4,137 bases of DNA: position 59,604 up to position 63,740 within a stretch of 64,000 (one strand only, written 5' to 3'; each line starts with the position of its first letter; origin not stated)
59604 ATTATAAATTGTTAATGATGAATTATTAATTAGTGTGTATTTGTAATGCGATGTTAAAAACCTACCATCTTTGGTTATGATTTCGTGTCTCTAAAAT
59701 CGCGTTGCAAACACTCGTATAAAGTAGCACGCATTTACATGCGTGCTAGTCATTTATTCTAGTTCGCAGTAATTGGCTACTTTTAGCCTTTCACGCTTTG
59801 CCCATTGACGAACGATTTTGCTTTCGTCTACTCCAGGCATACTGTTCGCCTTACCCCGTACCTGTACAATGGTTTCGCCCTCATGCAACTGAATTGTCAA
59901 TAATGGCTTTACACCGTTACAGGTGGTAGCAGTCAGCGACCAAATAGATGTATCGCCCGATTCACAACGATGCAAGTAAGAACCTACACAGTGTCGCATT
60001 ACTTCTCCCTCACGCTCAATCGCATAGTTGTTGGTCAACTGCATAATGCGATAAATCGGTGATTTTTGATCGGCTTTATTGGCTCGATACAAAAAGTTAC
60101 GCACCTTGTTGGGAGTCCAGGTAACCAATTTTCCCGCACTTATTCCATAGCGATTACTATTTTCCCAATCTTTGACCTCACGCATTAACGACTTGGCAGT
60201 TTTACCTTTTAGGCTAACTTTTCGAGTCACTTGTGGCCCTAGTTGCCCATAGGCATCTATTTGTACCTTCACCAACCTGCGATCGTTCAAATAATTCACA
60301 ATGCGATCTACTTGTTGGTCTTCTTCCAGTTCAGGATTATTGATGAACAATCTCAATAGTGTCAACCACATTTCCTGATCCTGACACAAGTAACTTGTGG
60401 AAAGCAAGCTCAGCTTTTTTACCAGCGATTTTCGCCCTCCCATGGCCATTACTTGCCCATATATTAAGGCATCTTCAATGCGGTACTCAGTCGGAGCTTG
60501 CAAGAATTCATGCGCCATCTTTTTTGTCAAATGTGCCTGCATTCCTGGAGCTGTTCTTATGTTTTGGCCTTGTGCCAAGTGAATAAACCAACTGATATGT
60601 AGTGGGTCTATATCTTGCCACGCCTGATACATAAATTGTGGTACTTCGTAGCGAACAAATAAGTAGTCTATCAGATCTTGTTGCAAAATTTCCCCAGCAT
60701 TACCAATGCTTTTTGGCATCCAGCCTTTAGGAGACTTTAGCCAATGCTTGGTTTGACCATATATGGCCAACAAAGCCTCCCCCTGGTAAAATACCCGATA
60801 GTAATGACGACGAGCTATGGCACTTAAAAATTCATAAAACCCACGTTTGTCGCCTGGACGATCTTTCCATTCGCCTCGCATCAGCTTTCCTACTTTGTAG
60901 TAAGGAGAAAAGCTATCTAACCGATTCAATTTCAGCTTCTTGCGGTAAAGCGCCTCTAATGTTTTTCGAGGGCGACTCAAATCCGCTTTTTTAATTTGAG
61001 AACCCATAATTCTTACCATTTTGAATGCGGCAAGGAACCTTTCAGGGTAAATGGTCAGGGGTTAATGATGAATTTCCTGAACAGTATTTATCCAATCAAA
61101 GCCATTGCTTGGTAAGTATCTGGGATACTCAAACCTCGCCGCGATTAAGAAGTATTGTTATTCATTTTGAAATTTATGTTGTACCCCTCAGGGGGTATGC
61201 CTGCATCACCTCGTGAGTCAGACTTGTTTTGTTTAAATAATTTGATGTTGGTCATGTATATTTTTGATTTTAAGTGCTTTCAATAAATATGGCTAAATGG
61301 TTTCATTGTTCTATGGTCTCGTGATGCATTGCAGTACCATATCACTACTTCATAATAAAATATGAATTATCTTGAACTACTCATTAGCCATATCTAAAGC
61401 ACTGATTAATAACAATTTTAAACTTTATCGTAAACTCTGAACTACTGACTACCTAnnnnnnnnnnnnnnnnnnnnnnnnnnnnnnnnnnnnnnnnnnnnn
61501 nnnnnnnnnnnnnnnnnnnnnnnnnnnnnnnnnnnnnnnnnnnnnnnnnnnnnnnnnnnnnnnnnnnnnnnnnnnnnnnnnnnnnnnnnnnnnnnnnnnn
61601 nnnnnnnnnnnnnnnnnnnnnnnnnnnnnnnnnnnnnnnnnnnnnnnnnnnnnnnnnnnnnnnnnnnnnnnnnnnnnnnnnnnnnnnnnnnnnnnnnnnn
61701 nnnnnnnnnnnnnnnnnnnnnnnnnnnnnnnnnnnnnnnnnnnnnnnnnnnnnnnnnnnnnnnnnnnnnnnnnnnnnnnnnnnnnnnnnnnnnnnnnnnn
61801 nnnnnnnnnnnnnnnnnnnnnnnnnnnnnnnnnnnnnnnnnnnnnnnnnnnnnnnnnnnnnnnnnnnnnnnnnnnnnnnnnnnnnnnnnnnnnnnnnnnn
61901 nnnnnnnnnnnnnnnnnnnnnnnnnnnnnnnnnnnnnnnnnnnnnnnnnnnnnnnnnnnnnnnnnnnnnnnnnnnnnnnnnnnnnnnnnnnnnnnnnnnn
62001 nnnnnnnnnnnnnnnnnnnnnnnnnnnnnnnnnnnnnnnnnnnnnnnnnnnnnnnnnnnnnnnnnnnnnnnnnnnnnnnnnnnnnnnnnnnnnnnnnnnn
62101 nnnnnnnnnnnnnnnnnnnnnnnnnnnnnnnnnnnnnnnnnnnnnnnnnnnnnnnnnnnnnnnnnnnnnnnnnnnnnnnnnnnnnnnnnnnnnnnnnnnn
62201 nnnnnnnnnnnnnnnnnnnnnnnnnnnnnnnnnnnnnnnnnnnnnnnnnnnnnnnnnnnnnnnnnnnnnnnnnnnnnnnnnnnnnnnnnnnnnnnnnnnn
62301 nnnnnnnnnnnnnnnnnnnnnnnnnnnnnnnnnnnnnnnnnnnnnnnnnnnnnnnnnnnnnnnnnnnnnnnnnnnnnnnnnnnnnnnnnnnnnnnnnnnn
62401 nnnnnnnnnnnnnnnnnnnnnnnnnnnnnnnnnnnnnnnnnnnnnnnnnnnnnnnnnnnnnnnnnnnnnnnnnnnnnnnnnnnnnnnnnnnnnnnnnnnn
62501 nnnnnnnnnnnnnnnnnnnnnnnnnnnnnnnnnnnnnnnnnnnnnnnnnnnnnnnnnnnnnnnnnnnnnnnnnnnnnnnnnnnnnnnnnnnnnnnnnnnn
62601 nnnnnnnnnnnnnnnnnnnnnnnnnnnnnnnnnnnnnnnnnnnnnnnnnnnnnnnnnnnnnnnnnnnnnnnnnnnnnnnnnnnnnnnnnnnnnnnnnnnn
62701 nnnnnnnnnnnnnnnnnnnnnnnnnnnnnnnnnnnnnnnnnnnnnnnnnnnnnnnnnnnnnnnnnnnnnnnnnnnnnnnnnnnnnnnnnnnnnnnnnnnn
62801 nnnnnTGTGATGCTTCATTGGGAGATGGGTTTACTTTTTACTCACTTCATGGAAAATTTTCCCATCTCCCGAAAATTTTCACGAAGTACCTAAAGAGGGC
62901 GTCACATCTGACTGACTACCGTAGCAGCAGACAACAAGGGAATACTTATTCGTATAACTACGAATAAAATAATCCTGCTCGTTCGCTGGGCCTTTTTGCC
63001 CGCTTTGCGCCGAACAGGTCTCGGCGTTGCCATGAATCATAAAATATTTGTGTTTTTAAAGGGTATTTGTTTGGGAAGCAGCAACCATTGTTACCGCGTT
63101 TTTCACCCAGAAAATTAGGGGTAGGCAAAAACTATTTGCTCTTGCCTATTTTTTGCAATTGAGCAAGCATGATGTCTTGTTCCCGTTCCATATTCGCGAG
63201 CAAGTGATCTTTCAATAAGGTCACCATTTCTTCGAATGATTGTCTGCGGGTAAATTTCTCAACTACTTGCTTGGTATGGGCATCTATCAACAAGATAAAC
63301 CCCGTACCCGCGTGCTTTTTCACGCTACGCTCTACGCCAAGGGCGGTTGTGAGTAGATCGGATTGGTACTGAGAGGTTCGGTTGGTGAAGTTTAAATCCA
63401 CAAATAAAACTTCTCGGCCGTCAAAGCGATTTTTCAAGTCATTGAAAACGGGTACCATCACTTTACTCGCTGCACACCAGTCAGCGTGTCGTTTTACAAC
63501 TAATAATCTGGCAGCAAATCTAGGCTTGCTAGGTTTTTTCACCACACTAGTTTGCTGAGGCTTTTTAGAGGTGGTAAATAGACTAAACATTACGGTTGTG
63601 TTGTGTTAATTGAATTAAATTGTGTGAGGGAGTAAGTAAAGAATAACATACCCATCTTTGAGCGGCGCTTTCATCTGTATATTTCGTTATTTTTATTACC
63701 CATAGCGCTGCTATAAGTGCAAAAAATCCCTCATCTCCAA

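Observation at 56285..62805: Four tandem, strongly diverged paralogs of an uncharacterised family with a conserved His-Cys motif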

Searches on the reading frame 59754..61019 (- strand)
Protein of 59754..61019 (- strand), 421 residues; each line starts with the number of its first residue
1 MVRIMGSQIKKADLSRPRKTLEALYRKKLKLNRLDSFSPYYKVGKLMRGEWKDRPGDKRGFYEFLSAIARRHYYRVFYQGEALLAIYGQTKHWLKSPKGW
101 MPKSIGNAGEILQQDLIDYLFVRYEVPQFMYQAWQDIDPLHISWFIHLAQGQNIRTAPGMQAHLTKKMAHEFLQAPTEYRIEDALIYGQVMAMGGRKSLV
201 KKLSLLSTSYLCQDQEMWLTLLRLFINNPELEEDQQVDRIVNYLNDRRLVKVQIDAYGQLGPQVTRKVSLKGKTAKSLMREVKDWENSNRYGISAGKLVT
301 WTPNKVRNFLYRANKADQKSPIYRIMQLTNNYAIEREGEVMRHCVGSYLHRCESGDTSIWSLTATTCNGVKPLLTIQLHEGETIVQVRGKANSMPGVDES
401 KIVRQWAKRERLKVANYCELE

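Call 3: search_protein_families(library=pfam, proteins=[window:59754-61019:-], max_evalue=1)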
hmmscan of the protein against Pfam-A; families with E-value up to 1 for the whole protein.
window:59754-61019:- (421 aa): 1 family
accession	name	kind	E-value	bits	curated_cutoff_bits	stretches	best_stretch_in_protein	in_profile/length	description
PF14284.11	PcfJ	-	2.3e-12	47.4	25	1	319-395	62-138/147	PcfJ-like protein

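Call 4: search_protein_families(library=ncbifam, proteins=[window:59754-61019:-], max_evalue=1)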
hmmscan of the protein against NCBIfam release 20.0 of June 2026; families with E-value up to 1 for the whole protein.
window:59754-61019:- (421 aa): 0 families

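Call 7: search_protein_families(library=padloc, proteins=[window:59754-61019:-], max_evalue=1)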
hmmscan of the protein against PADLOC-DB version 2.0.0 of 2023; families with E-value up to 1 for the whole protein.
window:59754-61019:- (421 aa): 0 families

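Call 8: search_protein_families(library=phrogs, proteins=[window:59754-61019:-], max_evalue=0.1)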
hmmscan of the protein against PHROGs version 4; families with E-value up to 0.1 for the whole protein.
window:59754-61019:- (421 aa): 5 families
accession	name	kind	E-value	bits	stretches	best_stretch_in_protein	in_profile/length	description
phrog_3169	-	unknown function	2.5e-14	54.2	1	318-417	380-473/474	-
phrog_7484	-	unknown function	7.5e-10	39.1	1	322-414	355-447/450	-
phrog_8470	-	unknown function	3.1e-08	33.9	1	328-408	469-549/567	-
phrog_16315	-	unknown function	0.0082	15.8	1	338-414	444-522/532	-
phrog_38767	-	unknown function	0.07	14.3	0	353-373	22-42/60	-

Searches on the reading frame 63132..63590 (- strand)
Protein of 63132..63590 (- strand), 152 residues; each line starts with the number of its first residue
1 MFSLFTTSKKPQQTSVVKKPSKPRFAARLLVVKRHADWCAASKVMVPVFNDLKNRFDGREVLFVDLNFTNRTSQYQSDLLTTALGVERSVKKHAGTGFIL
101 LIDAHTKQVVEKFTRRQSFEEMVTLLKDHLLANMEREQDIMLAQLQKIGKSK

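Call 16: search_protein_families(library=pfam, proteins=[window:63132-63590:-], max_evalue=0.001)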
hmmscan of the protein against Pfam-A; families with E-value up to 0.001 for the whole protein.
window:63132-63590:- (152 aa): 1 family
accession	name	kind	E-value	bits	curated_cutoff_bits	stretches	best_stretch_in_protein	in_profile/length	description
PF00085.26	Thioredoxin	-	5.5e-05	23.6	23.5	1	27-73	18-63/103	Thioredoxin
